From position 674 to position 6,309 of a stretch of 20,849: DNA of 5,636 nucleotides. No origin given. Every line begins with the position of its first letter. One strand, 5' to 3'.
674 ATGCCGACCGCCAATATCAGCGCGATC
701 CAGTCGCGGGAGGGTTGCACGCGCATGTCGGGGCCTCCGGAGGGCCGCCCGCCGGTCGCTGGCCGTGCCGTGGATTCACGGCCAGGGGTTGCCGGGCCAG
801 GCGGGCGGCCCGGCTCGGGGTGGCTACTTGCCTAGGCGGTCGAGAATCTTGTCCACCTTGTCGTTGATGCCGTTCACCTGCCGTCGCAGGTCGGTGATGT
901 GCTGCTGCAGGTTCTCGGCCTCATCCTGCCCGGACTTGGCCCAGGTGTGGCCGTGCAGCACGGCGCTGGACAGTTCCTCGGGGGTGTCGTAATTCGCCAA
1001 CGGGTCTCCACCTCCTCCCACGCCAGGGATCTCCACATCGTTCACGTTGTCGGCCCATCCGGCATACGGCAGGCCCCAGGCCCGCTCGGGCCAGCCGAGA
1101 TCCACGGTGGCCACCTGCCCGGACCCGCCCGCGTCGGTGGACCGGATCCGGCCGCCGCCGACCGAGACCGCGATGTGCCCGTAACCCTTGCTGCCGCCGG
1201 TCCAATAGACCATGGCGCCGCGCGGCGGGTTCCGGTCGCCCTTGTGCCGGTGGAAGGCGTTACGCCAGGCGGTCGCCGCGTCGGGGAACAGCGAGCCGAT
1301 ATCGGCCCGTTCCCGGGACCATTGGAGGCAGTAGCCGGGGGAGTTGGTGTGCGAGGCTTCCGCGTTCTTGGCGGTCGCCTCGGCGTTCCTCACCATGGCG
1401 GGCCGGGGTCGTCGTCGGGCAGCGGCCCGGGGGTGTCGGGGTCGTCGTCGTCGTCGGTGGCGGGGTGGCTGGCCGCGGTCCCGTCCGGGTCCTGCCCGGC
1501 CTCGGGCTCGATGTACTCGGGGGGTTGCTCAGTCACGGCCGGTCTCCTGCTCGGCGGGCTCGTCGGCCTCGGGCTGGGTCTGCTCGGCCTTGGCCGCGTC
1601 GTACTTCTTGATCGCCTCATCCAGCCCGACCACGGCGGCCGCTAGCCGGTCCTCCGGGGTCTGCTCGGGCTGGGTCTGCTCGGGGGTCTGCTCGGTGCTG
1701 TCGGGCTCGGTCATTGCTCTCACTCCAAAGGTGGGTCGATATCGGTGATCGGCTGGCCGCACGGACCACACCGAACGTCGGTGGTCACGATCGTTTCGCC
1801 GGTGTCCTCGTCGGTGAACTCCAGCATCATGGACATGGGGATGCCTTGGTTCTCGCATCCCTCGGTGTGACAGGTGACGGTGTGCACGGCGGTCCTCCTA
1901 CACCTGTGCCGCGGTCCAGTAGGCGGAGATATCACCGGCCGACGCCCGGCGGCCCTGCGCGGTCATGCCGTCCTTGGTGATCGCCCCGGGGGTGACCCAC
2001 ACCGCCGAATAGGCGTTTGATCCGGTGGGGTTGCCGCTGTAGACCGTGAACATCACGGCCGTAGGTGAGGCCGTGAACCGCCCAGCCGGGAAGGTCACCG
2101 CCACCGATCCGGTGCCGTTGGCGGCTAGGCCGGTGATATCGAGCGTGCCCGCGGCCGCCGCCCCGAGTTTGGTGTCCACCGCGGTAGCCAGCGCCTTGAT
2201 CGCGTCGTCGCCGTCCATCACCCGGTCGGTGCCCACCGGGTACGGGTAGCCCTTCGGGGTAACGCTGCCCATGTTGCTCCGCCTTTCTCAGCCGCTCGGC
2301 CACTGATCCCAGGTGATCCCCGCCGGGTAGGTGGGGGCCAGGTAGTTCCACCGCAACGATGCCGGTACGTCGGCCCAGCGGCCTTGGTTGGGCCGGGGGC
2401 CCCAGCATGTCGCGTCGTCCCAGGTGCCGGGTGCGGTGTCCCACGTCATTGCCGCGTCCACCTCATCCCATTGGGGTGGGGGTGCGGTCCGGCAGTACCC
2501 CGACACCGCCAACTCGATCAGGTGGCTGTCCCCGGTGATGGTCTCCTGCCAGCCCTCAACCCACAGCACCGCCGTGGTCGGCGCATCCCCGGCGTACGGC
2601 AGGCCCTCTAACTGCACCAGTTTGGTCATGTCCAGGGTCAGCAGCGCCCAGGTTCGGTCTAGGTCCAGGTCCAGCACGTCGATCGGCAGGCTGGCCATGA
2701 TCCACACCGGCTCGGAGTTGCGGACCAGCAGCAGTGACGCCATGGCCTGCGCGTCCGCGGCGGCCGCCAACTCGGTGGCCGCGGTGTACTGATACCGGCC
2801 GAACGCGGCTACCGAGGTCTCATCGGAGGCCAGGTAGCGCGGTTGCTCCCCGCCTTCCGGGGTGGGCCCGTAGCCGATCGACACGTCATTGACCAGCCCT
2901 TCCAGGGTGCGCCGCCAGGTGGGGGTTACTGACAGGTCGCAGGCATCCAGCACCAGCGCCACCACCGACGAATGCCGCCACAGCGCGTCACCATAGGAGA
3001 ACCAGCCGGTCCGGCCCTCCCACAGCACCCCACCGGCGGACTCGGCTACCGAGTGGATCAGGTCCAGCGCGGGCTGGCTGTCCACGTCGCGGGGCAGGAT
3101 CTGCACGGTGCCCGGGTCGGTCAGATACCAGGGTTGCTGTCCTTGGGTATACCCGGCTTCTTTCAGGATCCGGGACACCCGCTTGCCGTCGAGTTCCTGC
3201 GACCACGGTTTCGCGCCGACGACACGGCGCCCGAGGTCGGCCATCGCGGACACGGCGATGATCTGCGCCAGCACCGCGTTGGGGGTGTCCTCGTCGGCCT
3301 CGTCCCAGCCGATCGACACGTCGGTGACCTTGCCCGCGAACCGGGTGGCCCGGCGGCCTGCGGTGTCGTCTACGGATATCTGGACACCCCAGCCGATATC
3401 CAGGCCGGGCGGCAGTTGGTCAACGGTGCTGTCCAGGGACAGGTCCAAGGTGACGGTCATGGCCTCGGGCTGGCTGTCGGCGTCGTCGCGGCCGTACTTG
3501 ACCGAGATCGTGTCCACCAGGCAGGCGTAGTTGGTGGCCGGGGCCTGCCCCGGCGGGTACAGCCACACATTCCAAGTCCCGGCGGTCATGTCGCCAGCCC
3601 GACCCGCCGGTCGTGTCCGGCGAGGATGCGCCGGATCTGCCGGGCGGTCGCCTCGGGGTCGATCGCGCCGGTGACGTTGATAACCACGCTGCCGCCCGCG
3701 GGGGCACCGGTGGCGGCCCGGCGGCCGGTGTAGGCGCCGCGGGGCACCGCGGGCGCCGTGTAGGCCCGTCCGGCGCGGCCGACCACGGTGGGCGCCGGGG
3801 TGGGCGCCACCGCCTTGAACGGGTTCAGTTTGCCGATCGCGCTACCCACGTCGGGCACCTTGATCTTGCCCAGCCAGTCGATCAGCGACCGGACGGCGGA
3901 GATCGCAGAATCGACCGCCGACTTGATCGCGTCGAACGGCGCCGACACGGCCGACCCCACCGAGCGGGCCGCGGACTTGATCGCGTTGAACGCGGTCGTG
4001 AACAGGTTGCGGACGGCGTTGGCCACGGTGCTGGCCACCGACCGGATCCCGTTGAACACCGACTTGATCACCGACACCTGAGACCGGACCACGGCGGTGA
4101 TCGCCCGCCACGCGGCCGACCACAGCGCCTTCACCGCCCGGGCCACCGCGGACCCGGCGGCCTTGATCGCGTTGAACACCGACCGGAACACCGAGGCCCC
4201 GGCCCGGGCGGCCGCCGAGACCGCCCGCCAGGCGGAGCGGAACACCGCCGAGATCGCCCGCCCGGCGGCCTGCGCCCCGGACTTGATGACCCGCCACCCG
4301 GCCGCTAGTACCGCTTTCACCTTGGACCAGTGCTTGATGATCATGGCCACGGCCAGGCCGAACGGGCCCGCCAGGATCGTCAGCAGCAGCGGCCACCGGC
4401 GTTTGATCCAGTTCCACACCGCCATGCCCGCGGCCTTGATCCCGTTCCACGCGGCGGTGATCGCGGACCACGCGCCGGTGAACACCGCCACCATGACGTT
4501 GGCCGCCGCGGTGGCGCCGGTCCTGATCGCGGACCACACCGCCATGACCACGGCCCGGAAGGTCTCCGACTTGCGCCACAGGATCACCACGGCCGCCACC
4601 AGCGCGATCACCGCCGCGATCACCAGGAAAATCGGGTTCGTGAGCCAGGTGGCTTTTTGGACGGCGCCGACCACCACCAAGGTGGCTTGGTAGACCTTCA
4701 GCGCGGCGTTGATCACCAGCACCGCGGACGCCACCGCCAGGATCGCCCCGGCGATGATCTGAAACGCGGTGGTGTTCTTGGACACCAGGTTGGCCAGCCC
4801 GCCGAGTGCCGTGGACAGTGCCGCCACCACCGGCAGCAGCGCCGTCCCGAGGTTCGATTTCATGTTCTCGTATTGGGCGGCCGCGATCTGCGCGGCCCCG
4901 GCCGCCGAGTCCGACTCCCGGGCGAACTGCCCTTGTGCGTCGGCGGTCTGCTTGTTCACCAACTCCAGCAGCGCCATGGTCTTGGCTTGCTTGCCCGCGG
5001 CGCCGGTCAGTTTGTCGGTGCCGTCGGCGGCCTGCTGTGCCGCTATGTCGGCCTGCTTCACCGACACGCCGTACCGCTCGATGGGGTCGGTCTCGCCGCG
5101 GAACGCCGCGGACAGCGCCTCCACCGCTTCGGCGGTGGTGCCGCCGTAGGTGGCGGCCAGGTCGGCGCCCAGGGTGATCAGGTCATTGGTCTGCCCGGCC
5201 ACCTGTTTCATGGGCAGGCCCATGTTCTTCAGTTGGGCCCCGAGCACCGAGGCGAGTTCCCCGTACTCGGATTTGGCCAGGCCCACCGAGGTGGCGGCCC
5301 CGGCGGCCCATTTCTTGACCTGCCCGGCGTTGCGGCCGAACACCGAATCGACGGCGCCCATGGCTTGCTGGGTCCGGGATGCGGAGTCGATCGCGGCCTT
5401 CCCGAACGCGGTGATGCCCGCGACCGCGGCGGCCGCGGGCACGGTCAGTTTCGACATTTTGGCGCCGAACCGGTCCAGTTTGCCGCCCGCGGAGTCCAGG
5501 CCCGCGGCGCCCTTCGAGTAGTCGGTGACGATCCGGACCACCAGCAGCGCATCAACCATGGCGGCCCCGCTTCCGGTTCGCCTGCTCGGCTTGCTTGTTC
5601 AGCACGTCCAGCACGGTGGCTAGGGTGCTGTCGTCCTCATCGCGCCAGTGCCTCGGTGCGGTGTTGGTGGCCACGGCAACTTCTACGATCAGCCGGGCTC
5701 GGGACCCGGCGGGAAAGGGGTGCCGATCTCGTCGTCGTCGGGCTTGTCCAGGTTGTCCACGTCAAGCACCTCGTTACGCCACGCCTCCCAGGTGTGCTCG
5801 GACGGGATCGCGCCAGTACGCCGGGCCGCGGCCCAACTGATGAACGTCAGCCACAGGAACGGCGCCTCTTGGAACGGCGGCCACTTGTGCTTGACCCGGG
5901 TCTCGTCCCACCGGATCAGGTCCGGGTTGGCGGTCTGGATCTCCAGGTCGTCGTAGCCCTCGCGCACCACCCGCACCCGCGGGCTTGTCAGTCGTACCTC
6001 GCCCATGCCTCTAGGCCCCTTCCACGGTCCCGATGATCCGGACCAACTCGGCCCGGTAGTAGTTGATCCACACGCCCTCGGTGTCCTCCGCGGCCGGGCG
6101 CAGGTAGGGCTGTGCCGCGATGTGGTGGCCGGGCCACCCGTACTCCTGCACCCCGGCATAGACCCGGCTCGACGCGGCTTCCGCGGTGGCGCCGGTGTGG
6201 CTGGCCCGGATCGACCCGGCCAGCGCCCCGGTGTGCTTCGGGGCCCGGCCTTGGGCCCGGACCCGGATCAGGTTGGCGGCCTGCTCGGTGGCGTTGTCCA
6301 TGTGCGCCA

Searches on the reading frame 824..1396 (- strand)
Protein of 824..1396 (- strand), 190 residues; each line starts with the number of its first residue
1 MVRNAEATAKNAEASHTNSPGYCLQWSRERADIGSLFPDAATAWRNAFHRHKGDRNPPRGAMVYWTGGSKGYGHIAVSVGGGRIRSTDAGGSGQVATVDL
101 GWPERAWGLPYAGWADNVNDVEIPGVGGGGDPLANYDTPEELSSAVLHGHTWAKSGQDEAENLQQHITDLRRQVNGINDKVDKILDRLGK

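Call 42: search_protein_families(library=pfam, proteins=[window:824-1396:-], max_evalue=0.01)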
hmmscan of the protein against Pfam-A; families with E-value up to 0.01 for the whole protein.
window:824-1396:- (190 aa): 1 family
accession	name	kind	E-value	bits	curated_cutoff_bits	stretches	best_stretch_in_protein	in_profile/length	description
PF05257.22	CHAP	-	4.5e-05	24.3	26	1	21-77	9-65/81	CHAP domain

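Call 80: search_protein_families(library=phrogs, proteins=[window:824-1396:-], max_evalue=0.01)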
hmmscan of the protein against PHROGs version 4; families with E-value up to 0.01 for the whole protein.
window:824-1396:- (190 aa): 1 family
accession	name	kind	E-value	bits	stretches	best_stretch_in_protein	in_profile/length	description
phrog_12298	-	moron, auxiliary metabolic gene and host takeover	2.6e-16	61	1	17-123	14-129/156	membrane associated protein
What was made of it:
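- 824..1396 (-): The phage's own CHAP/NlpC-P60-like lysin candidate (190 aa), about 8 kb downstream of the EEP gene. Pfam CHAP 4.5e-5 (below cut-off); phrog_12298 2.6e-16 (calls 42, 80)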

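Call 98: search_protein_families(library=ncbifam, proteins=[window:824-1396:-], max_evalue=0.01)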
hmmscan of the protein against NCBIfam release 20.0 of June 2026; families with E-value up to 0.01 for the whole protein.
window:824-1396:- (190 aa): 1 family
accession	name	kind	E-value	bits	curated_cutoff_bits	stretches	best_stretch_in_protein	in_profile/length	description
NF040972.1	T6SS_VF_TecA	exception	0.006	16.2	220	1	36-100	63-133/159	type 6 secretion system effector deamidase TecA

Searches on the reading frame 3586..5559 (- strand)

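Call 42: search_protein_families(library=pfam, proteins=[window:3586-5559:-], max_evalue=0.01)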
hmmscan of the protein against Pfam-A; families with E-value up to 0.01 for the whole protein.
window:3586-5559:- (657 aa): 0 families

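Call 80: search_protein_families(library=phrogs, proteins=[window:3586-5559:-], max_evalue=0.01)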
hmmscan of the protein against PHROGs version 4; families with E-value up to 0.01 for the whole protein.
window:3586-5559:- (657 aa): 23 families
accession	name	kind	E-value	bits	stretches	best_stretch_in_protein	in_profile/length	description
phrog_8462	-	tail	1.7e-52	180.1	2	44-386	16-392/672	tail length tape measure protein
phrog_58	-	tail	1e-47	164.3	1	22-561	299-960/1544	tail length tape measure protein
phrog_3981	-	tail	1.8e-44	153.8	2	7-467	8-437/584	tail length tape measure protein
phrog_1535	-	tail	6.1e-40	138.3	2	33-266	188-405/1152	tail length tape measure protein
phrog_1272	-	tail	6.2e-29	101.4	3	341-560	808-1082/1606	tail length tape measure protein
phrog_991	-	tail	1.3e-25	90.3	2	20-386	254-729/1966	tail length tape measure protein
phrog_971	-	lysis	4.3e-22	79.6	2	236-637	437-813/1338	endolysin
phrog_4200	-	tail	1.9e-20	74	3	405-560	409-561/732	tail length tape measure protein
phrog_28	-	tail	8.2e-16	58.7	1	12-385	297-705/1228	tail length tape measure protein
phrog_17020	-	unknown function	9.3e-11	42.5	1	411-572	83-230/353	-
phrog_5493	-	tail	5e-10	39.3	1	39-560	430-952/1102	tail length tape measure protein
phrog_4197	-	tail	9.5e-09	34.5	1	19-565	490-1091/1783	tail length tape measure protein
phrog_167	-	tail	3.3e-08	32.7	1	345-559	788-995/1555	tail length tape measure protein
phrog_8927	-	tail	3.5e-07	29.6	1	243-550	460-797/1619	tail length tape measure protein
phrog_31409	-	tail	7.1e-07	29.6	1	46-265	65-285/365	tail length tape measure protein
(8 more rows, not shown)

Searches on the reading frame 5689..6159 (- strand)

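Call 42: search_protein_families(library=pfam, proteins=[window:5689-6159:-], max_evalue=0.01)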
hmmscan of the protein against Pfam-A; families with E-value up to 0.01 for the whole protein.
window:5689-6159:- (156 aa): 0 families

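Call 80: search_protein_families(library=phrogs, proteins=[window:5689-6159:-], max_evalue=0.01)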
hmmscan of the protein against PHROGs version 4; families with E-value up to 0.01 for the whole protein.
window:5689-6159:- (156 aa): 1 family
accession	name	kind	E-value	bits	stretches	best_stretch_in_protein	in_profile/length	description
phrog_6889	-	unknown function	1.6e-18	67.9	1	68-137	16-87/115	-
